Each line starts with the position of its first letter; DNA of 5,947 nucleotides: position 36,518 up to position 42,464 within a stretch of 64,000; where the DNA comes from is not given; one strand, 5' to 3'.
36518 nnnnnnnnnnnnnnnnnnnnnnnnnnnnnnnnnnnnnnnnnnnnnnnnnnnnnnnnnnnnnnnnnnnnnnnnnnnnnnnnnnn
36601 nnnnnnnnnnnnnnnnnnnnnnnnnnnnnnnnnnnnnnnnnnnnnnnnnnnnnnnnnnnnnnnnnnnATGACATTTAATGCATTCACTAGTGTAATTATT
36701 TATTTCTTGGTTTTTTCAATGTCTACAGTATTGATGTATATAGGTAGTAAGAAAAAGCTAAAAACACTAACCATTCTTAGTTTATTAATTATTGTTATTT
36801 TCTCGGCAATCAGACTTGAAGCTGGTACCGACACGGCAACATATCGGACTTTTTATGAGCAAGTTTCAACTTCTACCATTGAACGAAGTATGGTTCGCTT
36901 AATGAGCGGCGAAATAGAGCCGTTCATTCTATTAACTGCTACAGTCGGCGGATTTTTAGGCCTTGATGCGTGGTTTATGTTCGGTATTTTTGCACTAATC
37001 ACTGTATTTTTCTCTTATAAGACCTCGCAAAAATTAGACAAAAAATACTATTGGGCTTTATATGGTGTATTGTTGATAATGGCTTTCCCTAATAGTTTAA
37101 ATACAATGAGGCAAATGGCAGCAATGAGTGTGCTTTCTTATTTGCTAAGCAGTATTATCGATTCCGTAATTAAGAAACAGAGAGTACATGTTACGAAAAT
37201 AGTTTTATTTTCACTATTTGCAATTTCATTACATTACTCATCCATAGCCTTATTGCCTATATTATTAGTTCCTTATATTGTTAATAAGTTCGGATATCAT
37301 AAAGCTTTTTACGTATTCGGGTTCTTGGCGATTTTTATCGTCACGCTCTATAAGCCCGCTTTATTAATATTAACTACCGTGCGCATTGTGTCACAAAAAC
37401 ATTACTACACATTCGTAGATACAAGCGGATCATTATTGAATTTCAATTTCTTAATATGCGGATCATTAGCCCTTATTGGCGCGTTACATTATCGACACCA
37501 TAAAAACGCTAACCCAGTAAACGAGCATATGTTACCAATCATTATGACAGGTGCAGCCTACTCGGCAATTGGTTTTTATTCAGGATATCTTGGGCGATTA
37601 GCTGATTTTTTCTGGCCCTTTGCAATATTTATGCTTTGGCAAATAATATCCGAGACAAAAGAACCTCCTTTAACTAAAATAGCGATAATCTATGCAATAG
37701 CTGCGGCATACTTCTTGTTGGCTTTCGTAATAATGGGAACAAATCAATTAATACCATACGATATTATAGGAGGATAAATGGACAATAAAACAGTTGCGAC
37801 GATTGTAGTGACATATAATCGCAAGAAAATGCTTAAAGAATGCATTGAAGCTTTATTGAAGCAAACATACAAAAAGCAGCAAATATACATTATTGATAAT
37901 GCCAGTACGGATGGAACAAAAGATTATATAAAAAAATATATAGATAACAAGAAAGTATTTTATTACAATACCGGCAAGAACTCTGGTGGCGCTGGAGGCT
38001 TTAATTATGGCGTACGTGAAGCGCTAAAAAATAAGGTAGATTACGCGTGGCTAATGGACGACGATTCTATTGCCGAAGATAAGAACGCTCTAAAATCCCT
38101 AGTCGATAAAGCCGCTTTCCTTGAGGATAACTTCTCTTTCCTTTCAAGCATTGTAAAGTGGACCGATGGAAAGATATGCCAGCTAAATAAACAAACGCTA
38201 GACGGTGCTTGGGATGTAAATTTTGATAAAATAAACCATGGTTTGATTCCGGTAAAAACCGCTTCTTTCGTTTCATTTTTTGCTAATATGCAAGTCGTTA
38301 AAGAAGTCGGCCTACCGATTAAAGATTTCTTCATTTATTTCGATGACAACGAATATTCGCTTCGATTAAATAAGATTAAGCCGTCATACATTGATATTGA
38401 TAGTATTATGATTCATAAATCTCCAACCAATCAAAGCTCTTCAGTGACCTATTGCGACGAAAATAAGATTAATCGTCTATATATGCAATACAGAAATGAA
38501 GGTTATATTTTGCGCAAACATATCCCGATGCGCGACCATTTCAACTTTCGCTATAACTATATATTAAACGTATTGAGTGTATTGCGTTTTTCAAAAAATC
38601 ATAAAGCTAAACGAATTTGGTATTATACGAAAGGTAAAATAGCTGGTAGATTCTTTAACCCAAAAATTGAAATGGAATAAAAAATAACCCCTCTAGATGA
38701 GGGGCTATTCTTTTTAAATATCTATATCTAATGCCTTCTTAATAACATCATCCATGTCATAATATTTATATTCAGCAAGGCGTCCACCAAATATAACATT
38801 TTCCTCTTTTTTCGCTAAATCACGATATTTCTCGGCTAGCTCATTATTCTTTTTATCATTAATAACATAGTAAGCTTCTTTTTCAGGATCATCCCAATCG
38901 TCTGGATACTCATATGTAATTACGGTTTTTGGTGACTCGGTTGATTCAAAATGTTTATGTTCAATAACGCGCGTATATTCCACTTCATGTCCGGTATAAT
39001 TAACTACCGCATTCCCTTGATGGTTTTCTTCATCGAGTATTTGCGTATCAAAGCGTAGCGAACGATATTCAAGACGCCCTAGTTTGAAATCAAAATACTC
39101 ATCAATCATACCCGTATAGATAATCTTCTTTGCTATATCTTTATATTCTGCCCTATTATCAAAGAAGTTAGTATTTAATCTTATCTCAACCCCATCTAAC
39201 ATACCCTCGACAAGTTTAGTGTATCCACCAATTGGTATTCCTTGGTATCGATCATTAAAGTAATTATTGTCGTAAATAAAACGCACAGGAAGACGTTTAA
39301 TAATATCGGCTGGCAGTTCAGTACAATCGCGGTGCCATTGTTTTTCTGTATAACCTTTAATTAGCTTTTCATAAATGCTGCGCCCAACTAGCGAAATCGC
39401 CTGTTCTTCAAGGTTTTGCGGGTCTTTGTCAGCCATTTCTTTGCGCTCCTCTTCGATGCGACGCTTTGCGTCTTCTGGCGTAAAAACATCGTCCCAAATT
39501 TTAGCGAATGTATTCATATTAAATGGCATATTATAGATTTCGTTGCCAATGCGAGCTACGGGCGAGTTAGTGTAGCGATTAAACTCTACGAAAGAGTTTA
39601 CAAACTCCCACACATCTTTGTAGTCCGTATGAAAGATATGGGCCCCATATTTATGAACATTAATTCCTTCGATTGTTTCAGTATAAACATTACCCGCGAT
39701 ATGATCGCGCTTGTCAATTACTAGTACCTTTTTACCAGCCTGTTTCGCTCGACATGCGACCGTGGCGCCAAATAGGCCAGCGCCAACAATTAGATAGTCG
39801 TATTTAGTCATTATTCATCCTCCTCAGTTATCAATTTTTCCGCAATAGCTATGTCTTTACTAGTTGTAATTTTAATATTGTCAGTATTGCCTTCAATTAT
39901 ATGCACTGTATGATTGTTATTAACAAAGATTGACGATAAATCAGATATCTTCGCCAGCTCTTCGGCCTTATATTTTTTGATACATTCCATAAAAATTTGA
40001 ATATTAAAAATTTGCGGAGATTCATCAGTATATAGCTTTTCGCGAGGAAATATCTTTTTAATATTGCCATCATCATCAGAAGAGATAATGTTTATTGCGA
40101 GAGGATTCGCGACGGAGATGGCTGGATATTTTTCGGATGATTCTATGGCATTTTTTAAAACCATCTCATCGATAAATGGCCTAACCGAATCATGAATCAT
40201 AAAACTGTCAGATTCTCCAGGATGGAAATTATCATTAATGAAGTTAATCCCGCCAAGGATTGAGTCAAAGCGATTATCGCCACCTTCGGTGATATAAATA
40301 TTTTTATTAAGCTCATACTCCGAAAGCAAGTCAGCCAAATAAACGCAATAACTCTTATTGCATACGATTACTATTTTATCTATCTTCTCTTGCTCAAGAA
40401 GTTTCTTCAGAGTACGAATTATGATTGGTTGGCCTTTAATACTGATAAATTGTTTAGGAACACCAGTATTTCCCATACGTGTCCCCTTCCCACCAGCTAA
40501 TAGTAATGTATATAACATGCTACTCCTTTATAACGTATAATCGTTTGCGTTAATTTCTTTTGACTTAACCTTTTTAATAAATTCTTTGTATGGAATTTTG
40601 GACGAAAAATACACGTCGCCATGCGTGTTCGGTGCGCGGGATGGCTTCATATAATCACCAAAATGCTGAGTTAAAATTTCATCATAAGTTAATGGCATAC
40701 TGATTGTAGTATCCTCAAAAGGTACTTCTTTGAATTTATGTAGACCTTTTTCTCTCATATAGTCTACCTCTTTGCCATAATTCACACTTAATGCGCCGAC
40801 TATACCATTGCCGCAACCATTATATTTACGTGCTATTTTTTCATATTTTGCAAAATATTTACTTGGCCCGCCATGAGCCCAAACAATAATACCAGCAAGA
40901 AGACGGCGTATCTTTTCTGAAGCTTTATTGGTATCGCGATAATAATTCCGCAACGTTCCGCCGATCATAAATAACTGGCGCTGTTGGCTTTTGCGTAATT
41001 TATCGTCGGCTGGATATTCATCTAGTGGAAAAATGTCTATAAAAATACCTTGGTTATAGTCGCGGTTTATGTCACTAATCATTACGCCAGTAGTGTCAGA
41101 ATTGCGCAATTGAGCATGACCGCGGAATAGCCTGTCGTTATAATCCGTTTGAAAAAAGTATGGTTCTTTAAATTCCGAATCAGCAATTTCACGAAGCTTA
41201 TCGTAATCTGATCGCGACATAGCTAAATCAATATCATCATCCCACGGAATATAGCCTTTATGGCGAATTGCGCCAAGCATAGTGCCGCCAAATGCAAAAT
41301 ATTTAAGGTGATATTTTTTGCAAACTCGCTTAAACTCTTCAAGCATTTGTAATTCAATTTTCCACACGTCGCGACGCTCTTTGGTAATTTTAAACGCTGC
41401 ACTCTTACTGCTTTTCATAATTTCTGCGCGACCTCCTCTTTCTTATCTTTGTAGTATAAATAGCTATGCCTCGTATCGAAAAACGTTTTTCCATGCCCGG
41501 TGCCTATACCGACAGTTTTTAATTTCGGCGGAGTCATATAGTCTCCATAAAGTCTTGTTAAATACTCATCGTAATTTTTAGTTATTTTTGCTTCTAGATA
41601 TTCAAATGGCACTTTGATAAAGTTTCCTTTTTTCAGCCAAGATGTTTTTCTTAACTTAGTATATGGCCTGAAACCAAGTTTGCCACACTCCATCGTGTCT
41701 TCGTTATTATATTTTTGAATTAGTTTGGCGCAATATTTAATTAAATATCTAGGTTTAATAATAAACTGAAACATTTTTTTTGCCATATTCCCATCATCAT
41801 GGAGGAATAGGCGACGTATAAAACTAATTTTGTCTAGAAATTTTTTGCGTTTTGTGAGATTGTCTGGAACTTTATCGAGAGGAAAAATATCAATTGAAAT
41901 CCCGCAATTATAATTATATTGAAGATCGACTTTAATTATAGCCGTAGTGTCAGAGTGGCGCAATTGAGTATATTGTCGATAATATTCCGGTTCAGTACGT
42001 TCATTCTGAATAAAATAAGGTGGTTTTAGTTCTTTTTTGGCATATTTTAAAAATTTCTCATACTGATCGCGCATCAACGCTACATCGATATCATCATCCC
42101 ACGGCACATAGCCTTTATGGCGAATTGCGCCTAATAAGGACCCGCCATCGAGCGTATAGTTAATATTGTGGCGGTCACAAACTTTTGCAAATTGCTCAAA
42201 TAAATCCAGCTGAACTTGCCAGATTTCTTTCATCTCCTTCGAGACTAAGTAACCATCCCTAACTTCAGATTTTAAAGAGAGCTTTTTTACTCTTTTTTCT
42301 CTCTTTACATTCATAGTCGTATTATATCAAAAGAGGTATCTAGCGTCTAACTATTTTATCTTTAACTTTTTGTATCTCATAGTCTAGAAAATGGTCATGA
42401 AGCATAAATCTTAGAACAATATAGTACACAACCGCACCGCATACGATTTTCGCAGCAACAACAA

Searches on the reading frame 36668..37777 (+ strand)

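Call 22: search_protein_families(library=pfam, max_evalue=0.001, proteins=[window:36668-37777:+])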
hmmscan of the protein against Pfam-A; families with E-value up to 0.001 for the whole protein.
window:36668-37777:+ (369 aa): 1 family
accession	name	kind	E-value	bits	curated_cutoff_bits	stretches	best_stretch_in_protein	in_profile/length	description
PF14897.12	EpsG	-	3.9e-29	102.3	30.1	1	34-364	3-324/326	EpsG family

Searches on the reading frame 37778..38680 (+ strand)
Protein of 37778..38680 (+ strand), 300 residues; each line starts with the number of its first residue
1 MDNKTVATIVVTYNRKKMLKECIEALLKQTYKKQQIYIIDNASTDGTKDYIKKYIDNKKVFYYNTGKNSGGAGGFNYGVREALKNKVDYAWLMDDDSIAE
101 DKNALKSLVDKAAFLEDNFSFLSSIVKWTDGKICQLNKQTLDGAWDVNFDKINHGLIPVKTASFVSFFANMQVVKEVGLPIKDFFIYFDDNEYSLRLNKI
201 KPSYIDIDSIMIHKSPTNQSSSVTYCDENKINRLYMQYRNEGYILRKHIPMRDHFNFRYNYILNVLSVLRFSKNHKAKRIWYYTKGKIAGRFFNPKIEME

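Call 23: search_protein_families(library=pfam, max_evalue=0.001, proteins=[window:37778-38680:+])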
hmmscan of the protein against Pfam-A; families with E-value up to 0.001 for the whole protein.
window:37778-38680:+ (300 aa): 3 families
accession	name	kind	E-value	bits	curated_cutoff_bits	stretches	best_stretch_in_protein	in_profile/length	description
PF00535.33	Glycos_transf_2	-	9.4e-26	91.2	23.3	1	9-125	3-116/168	Glycosyl transferase family 2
PF13641.12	Glyco_tranf_2_3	-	9.3e-10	39.3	27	1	6-112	3-111/230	Glycosyltransferase like family 2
PF13704.12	Glyco_tranf_2_4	-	0.00086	20.2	27.5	0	15-92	3-75/98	Glycosyl transferase family 2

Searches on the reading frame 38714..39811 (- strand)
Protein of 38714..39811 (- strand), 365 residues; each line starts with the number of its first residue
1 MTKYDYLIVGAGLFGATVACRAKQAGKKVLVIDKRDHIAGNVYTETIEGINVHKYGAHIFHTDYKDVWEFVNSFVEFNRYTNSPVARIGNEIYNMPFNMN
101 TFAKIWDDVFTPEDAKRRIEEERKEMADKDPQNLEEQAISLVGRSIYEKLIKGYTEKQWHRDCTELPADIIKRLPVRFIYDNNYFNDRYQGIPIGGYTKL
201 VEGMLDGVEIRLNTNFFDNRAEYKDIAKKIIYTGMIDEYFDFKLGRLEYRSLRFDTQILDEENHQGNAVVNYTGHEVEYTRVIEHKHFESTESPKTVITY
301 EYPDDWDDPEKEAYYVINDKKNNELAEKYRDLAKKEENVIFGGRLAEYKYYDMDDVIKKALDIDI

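Call 23: search_protein_families(library=pfam, max_evalue=0.001, proteins=[window:38714-39811:-])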
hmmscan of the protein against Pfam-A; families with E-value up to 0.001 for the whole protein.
window:38714-39811:- (365 aa): 9 families
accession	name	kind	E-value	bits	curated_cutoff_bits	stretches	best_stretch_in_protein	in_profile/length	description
PF03275.19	GLF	-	3.2e-83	278.9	26.3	1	149-350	1-203/203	UDP-galactopyranose mutase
PF13450.12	NAD_binding_8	-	1.1e-21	77.3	21.9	1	8-73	1-67/68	NAD(P)-binding Rossmann-like domain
PF01593.30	Amino_oxidase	-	2.1e-07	31.1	19.8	1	23-214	11-223/443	Flavin containing amine oxidoreductase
PF01266.30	DAO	-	3.4e-06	27.3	27.9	1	5-40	1-37/353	FAD dependent oxidoreductase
PF12831.13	FAD_oxidored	-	3.7e-05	23.7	27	1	5-110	1-98/416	FAD dependent oxidoreductase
PF07992.20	Pyr_redox_2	-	0.00031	20.7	26.1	1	7-48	146-186/291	Pyridine nucleotide-disulphide oxidoreductase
PF00070.33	Pyr_redox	-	0.00056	20.8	22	0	7-46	3-41/82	Pyridine nucleotide-disulphide oxidoreductase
PF00890.30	FAD_binding_2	-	0.00063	19.5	20.4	0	5-40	1-36/414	FAD binding domain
PF03486.20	HI0933_like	-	0.00086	19.2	50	0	5-86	2-83/244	HI0933-like protein Rossmann domain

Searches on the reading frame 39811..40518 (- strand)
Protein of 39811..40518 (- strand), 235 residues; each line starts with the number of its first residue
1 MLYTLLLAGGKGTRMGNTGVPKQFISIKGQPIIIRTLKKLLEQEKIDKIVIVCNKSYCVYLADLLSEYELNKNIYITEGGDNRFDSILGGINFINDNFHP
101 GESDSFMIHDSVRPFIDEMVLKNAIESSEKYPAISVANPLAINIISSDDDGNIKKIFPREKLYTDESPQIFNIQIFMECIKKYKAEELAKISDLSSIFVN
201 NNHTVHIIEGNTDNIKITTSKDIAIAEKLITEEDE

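Call 23: search_protein_families(library=pfam, max_evalue=0.001, proteins=[window:39811-40518:-])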
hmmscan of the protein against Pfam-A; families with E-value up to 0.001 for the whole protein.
window:39811-40518:- (235 aa): 3 families
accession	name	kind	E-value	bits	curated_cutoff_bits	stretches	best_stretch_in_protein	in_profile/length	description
PF01128.25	IspD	-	2.1e-43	149.1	27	1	5-231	4-220/221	2-C-methyl-D-erythritol 4-phosphate cytidylyltransferase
PF12804.13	NTP_transf_3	-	2.9e-10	41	27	1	5-58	2-51/160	MobA-like NTP transferase domain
PF00483.29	NTP_transferase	-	1.8e-08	34.7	21.2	1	4-103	2-103/245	Nucleotidyl transferase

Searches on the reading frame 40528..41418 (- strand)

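Call 23: search_protein_families(library=pfam, max_evalue=0.001, proteins=[window:40528-41418:-])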
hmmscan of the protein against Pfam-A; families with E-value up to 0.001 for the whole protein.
window:40528-41418:- (296 aa): 1 family
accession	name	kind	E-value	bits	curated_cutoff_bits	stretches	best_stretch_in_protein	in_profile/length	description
PF04991.19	LicD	-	5e-41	141.7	22.6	1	33-254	1-227/227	LicD family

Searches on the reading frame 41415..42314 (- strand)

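Call 23: search_protein_families(library=pfam, max_evalue=0.001, proteins=[window:41415-42314:-])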
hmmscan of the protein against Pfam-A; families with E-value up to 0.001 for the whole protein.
window:41415-42314:- (299 aa): 1 family
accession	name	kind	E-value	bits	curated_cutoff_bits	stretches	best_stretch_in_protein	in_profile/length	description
PF04991.19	LicD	-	8.2e-41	141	22.6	1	46-257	1-227/227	LicD family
